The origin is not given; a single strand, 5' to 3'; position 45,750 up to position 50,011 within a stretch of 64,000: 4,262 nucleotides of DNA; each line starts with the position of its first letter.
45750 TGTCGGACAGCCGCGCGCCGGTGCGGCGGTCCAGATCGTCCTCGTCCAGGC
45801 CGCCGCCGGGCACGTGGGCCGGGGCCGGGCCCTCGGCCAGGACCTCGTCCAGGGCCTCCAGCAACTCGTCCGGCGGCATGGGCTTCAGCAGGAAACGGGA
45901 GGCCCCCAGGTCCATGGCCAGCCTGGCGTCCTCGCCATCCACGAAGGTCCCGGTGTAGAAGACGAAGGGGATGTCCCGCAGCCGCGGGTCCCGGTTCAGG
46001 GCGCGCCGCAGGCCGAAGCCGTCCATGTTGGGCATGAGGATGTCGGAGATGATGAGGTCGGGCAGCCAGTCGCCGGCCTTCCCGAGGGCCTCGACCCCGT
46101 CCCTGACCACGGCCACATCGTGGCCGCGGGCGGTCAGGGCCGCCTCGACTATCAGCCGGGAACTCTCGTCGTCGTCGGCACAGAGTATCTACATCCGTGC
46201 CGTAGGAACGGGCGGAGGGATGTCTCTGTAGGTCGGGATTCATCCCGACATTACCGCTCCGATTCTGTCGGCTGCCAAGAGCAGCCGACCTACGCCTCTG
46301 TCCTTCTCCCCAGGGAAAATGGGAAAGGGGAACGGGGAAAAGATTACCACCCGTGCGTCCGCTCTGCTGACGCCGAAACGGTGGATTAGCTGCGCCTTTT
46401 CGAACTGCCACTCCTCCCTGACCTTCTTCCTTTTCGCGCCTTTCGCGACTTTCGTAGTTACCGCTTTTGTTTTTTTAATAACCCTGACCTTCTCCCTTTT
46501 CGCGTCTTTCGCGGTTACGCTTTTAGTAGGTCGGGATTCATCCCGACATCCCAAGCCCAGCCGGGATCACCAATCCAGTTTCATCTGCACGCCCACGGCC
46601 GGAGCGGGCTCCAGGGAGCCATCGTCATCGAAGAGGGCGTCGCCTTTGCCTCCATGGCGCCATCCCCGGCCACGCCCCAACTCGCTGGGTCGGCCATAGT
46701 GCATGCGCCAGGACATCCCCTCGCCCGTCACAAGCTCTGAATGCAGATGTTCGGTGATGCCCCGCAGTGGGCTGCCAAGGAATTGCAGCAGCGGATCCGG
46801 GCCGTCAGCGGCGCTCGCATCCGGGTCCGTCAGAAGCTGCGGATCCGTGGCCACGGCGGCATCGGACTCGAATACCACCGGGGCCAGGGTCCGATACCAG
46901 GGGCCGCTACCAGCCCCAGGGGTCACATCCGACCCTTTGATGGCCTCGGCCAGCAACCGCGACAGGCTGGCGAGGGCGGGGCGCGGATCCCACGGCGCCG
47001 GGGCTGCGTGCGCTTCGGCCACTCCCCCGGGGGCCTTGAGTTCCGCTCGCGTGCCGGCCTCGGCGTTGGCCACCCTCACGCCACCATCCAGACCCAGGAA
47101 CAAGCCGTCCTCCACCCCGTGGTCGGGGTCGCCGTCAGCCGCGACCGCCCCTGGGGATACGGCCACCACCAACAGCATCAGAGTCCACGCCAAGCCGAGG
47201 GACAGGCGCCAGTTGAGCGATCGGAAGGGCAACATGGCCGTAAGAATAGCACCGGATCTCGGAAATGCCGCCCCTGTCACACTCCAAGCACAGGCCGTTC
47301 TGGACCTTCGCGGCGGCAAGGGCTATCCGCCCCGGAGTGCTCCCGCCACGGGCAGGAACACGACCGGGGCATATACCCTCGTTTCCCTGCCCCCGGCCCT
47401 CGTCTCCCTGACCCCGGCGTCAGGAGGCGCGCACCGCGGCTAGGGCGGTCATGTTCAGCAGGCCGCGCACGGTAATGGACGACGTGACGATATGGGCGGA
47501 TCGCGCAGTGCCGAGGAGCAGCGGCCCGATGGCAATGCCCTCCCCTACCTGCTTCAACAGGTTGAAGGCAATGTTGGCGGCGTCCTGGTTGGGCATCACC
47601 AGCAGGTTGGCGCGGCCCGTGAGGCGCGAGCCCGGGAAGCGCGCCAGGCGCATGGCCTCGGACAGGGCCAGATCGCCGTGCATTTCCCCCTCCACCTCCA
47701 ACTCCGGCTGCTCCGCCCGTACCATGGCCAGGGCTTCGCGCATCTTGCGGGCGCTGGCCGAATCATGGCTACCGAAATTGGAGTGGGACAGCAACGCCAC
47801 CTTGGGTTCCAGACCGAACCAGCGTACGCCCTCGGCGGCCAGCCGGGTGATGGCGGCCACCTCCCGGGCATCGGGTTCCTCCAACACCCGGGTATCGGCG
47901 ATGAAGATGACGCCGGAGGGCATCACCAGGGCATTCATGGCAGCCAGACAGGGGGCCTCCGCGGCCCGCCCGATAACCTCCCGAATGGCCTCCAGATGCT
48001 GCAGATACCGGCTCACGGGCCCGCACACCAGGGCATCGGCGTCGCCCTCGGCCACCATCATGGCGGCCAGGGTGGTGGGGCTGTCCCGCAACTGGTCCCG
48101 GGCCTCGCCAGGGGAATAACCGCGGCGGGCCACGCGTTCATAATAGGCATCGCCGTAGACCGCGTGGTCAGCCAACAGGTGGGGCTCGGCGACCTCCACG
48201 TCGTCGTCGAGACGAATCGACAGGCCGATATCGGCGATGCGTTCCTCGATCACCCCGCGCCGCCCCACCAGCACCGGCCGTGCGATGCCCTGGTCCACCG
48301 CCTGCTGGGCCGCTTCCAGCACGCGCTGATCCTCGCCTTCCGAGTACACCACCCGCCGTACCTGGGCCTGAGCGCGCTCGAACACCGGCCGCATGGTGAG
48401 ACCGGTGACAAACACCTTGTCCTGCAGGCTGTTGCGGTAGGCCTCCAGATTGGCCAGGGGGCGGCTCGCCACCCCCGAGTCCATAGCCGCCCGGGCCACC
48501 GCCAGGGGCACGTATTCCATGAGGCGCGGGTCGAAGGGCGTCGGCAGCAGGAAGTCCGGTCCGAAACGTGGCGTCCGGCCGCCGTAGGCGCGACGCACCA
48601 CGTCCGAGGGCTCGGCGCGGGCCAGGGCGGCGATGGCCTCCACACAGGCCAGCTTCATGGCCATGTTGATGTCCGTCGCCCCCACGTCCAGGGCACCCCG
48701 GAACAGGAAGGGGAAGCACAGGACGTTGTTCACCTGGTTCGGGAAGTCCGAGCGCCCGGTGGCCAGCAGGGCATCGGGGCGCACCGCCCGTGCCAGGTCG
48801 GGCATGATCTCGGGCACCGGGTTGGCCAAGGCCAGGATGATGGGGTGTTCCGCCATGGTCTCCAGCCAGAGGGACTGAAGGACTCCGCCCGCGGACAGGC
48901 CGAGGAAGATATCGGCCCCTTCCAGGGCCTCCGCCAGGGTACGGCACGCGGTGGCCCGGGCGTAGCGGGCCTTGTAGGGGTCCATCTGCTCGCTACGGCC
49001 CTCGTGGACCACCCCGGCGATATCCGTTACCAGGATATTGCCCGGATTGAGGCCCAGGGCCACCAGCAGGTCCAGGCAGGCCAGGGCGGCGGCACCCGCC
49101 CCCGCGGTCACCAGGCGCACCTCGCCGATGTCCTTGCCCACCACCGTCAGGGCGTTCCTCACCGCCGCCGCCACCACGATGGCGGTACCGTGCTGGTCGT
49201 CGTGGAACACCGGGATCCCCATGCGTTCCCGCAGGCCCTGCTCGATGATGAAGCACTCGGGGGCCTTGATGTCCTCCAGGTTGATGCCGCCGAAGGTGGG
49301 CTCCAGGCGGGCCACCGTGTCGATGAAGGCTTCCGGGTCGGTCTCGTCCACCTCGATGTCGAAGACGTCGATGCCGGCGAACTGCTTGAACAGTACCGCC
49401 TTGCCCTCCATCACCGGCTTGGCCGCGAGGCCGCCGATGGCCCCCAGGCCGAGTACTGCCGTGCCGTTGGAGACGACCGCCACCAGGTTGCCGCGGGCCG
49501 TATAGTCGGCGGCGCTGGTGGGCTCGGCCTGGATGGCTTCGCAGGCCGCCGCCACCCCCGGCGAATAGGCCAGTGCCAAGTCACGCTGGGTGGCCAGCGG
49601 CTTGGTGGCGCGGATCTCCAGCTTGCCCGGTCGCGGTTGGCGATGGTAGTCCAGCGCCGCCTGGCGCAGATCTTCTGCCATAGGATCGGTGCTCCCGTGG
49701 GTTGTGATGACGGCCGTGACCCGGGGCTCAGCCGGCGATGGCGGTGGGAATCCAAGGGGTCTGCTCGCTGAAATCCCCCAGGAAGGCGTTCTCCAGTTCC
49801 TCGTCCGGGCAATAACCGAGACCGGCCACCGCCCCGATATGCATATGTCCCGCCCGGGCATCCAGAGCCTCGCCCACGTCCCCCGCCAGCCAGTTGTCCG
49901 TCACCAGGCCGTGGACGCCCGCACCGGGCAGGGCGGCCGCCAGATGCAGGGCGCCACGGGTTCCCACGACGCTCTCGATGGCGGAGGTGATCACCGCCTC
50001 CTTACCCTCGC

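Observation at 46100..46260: REP/repeat-A insertion overlaps the start of the hybrid histidine kinase and supplies an in-frame TAG at codon 2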

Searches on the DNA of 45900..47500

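Call 22: search_rna_families(source=window, start=45900, end=47500, threshold=evalue, max_evalue=1)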
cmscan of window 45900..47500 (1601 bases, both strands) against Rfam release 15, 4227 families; matches with E-value up to 1: 2.
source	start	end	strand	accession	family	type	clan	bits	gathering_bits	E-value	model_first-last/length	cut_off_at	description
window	46045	46108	+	RF01119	sR32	Gene; snRNA; snoRNA; CD-box;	-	15.9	40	0.21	1-57/57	no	Small nucleolar RNA sR32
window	46837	46960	-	RF02566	Ms1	Gene; sRNA;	-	14.3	162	0.56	1-304/304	no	Mycobacterium smegmatis small RNA 1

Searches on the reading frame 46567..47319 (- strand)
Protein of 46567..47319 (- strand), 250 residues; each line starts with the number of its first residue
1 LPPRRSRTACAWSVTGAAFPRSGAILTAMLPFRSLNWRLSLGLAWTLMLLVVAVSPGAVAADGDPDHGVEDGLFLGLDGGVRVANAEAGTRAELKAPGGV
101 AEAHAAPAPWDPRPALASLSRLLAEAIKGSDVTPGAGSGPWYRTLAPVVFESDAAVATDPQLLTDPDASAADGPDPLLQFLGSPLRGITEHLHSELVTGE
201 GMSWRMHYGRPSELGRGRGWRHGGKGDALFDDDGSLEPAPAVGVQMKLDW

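Call 21: search_protein_families(library=pfam, proteins=[window:46567-47319:-], max_evalue=0.01)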
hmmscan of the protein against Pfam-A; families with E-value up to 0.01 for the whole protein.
window:46567-47319:- (250 aa): 0 families

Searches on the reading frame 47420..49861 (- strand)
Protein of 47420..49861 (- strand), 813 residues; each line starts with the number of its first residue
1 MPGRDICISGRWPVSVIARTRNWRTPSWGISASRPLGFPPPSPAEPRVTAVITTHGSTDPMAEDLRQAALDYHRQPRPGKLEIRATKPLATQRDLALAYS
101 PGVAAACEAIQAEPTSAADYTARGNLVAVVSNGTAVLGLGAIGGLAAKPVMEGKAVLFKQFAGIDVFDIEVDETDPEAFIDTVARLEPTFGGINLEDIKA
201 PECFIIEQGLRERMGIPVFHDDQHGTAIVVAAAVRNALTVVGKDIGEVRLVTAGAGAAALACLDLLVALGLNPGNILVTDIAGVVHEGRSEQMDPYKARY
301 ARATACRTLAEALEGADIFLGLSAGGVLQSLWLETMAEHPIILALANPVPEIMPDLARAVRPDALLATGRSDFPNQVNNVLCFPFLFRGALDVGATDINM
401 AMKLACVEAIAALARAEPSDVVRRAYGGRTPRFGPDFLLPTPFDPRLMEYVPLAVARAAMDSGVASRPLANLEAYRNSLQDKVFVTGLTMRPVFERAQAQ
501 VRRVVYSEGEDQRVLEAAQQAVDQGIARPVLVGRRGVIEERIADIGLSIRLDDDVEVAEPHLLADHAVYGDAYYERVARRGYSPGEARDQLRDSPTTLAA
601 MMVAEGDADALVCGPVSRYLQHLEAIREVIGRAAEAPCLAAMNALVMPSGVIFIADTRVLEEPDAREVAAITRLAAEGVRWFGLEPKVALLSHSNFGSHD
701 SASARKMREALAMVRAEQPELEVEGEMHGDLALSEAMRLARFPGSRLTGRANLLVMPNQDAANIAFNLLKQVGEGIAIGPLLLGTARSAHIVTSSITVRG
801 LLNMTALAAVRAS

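Call 21: search_protein_families(library=pfam, proteins=[window:47420-49861:-], max_evalue=0.01)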
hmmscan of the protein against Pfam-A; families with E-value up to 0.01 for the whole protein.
window:47420-49861:- (813 aa): 3 families
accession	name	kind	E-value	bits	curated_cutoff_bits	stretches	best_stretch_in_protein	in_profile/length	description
PF01515.24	PTA_PTB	-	2.1e-87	293.9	24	1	489-809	2-319/319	Phosphate acetyl/butaryl transferase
PF00390.24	malic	-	2.9e-29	102.6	23.1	1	79-210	2-181/182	Malic enzyme, N-terminal domain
PF03949.21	Malic_M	-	1.1e-14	54.8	23.5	1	225-417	3-228/258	Malic enzyme, NAD binding domain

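Call 32: find_homologous_proteins(query=window:47423-49861:-, max_evalue=1e-100)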
Query window:47423-49861:- (813 aa): 8000 proteins with E <= 1e-100 among 8000 candidates; the best 120 are listed.
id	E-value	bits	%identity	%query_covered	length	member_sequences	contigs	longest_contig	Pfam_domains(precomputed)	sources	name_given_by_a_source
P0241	0.0e+0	1633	100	93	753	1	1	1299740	PF00390.25,PF03949.22,PF01515.25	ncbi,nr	ncbi:MAG: NADP-dependent malic enzyme [Gammaproteobacteria bacterium]|nr:NADP-dependent malic enzyme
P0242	0.0e+0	1498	91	93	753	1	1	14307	PF00390.25,PF03949.22,PF01515.25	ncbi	-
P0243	0.0e+0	1177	71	93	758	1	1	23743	PF00390.25,PF03949.22,PF01515.25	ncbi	-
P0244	0.0e+0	1173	71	92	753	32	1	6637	PF00390.25,PF03949.22,PF01515.25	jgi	-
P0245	0.0e+0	1171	71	93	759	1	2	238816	PF00390.25,PF03949.22,PF01515.25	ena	-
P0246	0.0e+0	1167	72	92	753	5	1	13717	PF00390.25,PF03949.22,PF01515.25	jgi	jgi:malate dehydrogenase (oxaloacetate-decarboxylating)(NADP+)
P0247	0.0e+0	1165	70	93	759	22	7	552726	PF00390.25,PF03949.22,PF01515.25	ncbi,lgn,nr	ncbi:MAG: NADP-dependent malic enzyme [Candidatus Thiodiazotropha sp.]|nr:NADP-dependent malic enzym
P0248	0.0e+0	1165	70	92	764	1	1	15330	PF00390.25,PF03949.22,PF01515.25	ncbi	-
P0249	0.0e+0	1163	71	92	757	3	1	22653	PF00390.25,PF03949.22,PF01515.25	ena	-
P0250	0.0e+0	1161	71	92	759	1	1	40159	PF00390.25,PF03949.22,PF01515.25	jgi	-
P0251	0.0e+0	1160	70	92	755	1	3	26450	PF00390.25,PF03949.22,PF01515.25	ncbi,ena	-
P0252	0.0e+0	1159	70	92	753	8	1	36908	PF00390.25,PF03949.22,PF01515.25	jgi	jgi:malate dehydrogenase (oxaloacetate-decarboxylating)(NADP+)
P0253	0.0e+0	1159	70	92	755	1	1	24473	PF00390.25,PF03949.22,PF01515.25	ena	-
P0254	0.0e+0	1158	70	93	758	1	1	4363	PF00390.25,PF03949.22,PF01515.25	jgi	jgi:malate dehydrogenase (oxaloacetate-decarboxylating)(NADP+)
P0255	0.0e+0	1158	70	92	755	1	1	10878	PF00390.25,PF03949.22,PF01515.25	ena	-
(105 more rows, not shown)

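Call 33: find_encoding_contigs(protein=P0242, flank=10000, max_places=4)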
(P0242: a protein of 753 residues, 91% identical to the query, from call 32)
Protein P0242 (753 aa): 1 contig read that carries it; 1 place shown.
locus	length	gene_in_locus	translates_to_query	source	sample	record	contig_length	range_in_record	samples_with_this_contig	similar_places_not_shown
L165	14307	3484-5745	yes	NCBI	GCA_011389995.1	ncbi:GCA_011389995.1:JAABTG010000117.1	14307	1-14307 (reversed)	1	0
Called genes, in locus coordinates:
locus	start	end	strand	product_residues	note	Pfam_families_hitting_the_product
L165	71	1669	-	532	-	PF22341:GSPE_N1E, PF00437:T2SSE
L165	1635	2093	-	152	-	PF07963:N_methyl, PF08334:T2SSG, PF22434:PilW_C (weak)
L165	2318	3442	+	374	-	PF21508:MenC_N (weak), PF02746:MR_MLE_N, PF22015:OSBS_N (faint), PF13378:MR_MLE_C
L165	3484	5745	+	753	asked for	PF00390:malic, PF03949:Malic_M, PF01515:PTA_PTB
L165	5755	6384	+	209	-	PF14522:Cytochrome_C7 (faint)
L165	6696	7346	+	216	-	-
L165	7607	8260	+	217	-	PF10973:DUF2799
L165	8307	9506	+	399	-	PF00999:Na_H_Exchanger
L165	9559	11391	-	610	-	PF04851:ResIII (weak), PF00270:DEAD, PF00271:Helicase_C, PF25399:DeaD_dimer, PF03880:DbpA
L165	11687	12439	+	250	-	PF03009:GDPD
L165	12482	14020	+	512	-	PF00497:SBP_bac_3, PF01464:SLT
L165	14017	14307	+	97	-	?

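Call 34: find_encoding_contigs(protein=P0241, flank=6000, max_places=3)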
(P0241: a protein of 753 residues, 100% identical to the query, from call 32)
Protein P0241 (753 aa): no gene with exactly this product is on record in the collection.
